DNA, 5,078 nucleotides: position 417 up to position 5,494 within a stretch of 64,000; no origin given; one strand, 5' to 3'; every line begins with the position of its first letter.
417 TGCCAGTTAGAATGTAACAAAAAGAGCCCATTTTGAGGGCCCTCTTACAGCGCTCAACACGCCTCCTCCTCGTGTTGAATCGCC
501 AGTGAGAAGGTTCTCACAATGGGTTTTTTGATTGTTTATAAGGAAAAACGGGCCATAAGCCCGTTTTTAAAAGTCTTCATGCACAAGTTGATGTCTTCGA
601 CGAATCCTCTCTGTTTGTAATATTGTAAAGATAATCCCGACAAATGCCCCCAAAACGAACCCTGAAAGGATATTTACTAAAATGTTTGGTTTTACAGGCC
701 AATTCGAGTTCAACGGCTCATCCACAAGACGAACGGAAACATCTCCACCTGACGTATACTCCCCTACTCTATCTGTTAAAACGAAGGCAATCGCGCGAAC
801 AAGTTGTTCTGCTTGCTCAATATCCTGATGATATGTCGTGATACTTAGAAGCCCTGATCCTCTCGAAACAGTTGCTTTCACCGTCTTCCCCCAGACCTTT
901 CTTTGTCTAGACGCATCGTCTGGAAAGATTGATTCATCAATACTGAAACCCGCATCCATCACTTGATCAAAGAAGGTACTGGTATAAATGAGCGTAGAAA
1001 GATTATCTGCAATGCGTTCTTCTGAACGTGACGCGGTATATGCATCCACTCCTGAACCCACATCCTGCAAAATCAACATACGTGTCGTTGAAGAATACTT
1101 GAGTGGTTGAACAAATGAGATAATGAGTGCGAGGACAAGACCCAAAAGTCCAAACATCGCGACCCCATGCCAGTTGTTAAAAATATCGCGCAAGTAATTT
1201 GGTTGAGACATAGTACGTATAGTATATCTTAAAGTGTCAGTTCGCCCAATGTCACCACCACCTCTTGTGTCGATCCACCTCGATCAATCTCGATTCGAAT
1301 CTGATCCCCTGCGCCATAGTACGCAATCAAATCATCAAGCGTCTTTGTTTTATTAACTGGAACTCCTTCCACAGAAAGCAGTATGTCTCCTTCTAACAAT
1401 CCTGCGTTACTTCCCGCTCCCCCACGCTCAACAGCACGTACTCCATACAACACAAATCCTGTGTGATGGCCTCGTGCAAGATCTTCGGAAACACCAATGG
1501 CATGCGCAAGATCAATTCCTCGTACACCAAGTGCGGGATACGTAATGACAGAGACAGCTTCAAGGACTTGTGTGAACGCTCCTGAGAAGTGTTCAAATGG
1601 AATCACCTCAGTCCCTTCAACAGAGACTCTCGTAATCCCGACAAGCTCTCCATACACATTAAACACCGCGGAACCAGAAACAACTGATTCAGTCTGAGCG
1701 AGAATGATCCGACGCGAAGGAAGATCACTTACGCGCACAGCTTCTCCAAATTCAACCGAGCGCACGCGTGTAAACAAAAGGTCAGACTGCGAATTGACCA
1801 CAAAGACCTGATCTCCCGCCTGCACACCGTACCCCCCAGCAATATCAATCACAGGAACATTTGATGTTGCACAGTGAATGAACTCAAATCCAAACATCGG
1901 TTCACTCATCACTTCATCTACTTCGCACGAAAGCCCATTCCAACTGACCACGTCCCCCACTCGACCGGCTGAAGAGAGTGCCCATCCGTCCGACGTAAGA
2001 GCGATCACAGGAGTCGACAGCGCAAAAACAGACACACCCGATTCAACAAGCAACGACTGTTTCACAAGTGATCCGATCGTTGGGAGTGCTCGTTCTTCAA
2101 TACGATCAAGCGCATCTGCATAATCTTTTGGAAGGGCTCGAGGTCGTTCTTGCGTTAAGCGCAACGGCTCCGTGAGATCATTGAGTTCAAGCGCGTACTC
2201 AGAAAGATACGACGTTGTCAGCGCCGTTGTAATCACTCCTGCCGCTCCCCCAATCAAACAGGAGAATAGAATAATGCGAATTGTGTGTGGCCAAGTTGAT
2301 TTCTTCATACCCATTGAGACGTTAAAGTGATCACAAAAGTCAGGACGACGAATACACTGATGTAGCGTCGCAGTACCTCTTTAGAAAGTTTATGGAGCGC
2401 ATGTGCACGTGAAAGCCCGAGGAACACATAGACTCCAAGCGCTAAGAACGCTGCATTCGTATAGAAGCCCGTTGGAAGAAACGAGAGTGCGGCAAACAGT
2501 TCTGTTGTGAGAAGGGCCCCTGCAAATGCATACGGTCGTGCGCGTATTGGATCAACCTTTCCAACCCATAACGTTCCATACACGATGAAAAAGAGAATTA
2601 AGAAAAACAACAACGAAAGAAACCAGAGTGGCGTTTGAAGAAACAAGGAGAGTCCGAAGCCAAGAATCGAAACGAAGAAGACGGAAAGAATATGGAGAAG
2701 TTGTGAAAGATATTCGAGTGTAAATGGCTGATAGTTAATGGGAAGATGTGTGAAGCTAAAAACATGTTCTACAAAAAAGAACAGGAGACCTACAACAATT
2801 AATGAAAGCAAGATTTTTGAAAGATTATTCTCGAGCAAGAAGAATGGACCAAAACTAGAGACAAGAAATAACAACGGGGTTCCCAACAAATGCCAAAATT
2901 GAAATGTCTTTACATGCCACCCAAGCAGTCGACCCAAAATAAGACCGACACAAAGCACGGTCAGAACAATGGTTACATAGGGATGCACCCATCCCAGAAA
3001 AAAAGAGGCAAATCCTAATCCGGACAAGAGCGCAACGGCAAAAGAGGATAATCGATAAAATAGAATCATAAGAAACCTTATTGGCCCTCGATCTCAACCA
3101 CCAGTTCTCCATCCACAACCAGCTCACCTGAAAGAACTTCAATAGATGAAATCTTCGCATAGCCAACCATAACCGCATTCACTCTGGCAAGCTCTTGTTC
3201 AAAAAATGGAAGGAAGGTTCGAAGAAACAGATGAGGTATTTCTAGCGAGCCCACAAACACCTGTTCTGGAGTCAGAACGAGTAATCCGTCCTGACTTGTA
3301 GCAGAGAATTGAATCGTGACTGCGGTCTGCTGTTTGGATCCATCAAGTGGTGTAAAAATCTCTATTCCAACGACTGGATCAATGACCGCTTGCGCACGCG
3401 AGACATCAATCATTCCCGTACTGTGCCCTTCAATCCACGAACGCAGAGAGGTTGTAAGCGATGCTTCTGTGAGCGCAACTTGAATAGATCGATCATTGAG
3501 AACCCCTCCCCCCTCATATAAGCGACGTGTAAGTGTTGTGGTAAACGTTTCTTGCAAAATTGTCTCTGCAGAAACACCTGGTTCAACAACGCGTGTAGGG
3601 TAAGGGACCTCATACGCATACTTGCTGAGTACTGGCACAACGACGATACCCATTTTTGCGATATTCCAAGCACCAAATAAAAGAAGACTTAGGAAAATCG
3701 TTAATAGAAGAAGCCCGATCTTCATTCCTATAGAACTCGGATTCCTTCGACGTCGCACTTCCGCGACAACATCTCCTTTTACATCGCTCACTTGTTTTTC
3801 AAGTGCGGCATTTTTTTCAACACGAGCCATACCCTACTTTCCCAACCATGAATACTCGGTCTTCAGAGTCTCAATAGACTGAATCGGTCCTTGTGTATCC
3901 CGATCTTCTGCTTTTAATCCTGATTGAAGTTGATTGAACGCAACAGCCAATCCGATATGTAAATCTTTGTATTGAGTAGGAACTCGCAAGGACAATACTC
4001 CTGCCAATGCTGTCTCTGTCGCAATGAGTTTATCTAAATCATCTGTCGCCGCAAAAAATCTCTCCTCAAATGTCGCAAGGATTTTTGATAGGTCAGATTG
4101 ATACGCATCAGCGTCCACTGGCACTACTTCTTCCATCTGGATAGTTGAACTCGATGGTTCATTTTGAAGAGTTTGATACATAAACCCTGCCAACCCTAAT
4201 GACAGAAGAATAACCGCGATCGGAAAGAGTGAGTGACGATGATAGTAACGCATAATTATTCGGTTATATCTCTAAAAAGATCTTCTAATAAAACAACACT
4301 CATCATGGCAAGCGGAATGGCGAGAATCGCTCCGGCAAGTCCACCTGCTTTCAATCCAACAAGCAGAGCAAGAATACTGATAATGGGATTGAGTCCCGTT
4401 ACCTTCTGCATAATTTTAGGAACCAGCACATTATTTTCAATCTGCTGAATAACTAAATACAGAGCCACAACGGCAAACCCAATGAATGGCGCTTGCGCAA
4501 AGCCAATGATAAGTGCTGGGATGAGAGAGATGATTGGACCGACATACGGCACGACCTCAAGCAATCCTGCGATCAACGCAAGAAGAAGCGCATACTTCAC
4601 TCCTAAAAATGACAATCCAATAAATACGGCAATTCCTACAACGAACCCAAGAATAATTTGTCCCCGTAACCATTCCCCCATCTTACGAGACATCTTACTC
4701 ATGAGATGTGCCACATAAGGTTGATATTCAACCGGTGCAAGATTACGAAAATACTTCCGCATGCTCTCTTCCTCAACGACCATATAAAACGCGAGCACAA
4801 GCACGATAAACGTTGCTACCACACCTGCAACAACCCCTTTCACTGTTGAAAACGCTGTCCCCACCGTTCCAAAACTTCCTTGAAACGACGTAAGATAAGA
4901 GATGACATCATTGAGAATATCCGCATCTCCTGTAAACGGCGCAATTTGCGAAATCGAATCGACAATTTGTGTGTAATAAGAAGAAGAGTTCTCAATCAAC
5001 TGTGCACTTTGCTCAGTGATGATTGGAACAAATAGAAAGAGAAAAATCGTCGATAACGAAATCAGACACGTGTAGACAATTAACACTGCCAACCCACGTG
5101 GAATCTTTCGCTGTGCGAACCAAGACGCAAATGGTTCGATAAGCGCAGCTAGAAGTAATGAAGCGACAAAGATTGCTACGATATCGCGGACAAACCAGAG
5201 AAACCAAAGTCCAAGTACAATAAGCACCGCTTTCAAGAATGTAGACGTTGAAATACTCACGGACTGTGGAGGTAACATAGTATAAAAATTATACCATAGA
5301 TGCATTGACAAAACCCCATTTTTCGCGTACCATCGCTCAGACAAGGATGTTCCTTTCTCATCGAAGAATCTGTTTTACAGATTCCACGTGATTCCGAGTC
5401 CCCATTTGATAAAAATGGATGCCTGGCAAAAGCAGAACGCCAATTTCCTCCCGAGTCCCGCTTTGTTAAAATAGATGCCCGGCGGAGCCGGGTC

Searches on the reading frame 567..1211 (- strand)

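Call 35: search_protein_families(library=pfam, proteins=[window:567-1211:-], max_evalue=0.0001)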
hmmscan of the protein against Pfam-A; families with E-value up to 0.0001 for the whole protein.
window:567-1211:- (214 aa): 1 family
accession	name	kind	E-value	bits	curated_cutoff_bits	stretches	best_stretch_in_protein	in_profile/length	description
PF13807.11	GNVR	-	3.1e-05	24.2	27.7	1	159-199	40-80/82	G-rich domain on putative tyrosine kinase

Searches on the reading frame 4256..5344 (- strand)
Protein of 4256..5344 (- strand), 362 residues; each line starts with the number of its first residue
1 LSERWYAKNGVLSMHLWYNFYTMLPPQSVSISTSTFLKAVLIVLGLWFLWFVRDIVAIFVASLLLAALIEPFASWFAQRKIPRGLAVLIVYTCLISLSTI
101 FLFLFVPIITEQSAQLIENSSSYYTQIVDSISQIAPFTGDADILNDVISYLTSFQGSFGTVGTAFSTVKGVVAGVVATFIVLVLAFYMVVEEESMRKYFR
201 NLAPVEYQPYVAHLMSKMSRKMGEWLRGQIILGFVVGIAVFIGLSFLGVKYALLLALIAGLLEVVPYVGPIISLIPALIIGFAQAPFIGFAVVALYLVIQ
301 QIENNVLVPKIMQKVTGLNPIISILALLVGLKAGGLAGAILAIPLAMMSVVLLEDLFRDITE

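Call 35: search_protein_families(library=pfam, proteins=[window:4256-5344:-], max_evalue=0.0001)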
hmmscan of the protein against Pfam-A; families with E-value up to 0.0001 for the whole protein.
window:4256-5344:- (362 aa): 1 family
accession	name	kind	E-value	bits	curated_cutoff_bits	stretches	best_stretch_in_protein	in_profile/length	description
PF01594.21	AI-2E_transport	-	1.5e-69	235.1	34.3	1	38-355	4-325/327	AI-2E family transporter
